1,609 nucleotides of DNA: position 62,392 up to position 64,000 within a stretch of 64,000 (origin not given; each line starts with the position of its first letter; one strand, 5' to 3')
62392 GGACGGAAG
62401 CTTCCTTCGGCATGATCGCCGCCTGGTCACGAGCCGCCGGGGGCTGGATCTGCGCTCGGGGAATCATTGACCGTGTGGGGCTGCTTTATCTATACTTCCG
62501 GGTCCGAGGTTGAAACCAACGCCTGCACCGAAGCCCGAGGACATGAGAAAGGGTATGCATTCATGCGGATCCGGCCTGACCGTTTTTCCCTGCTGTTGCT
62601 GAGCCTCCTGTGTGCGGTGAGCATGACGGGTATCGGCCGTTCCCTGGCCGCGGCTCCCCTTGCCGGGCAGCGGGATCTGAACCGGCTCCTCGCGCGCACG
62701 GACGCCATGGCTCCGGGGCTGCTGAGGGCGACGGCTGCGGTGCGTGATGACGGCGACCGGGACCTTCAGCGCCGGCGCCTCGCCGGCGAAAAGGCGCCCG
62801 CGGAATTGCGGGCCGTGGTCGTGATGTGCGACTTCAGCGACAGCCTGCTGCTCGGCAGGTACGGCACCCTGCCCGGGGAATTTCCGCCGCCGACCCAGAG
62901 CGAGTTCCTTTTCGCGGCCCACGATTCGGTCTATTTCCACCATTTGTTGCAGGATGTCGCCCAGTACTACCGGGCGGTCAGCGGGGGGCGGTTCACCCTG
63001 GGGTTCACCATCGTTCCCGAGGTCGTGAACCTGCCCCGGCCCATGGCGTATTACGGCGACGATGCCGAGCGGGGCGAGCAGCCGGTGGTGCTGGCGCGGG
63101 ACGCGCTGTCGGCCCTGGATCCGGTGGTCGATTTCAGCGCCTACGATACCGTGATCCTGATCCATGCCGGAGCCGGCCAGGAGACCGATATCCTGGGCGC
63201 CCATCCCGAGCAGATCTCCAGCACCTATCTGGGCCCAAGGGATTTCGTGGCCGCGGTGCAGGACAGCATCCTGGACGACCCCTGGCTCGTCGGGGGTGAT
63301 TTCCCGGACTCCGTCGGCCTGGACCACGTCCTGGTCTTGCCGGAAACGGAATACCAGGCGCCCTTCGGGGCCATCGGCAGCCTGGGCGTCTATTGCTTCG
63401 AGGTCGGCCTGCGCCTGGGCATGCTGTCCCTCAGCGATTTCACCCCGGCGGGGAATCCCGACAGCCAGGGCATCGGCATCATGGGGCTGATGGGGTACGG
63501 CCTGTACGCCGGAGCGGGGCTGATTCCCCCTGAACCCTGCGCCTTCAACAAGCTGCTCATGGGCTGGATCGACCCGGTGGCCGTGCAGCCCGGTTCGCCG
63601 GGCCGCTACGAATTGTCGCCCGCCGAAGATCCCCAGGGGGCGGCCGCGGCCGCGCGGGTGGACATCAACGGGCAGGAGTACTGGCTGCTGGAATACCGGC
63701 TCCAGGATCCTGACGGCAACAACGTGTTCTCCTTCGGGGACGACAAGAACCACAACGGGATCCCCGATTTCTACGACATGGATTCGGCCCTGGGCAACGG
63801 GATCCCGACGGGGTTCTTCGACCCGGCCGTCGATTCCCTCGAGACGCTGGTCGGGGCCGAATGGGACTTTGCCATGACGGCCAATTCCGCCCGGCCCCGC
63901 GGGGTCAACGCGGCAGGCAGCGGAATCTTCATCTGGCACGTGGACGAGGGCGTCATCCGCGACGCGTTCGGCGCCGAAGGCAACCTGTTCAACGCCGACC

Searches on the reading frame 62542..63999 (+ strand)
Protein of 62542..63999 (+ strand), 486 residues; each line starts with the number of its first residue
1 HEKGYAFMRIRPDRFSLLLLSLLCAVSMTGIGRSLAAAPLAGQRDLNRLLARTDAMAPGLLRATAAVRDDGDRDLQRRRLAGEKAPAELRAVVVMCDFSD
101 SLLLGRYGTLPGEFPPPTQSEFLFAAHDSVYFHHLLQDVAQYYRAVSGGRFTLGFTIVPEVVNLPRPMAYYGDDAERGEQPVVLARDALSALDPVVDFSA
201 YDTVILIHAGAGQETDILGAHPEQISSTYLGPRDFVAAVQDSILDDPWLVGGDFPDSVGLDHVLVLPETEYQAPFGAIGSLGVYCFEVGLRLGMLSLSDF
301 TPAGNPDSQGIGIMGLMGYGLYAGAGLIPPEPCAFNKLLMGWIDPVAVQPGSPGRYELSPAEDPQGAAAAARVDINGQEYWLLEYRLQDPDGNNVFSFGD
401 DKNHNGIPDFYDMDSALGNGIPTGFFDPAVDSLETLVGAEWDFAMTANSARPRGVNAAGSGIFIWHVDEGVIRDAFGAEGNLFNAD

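Call 74: search_protein_families(library=ncbifam, proteins=[window:62542-63999:+], max_evalue=0.00001)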
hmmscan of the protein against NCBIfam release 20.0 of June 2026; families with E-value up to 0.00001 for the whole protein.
window:62542-63999:+ (486 aa): 2 families
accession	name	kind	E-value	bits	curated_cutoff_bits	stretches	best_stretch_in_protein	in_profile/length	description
NF052323.1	T9SSA_dep_M6i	equivalog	2e-37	128.7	600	1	126-476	83-441/1043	T9SS-dependent M6-like inactivated metalloprotease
TIGR03296.1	M6dom_TIGR03296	domain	1e-21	78.1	110.8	1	94-352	2-237/286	M6 family metalloprotease domain-containing protein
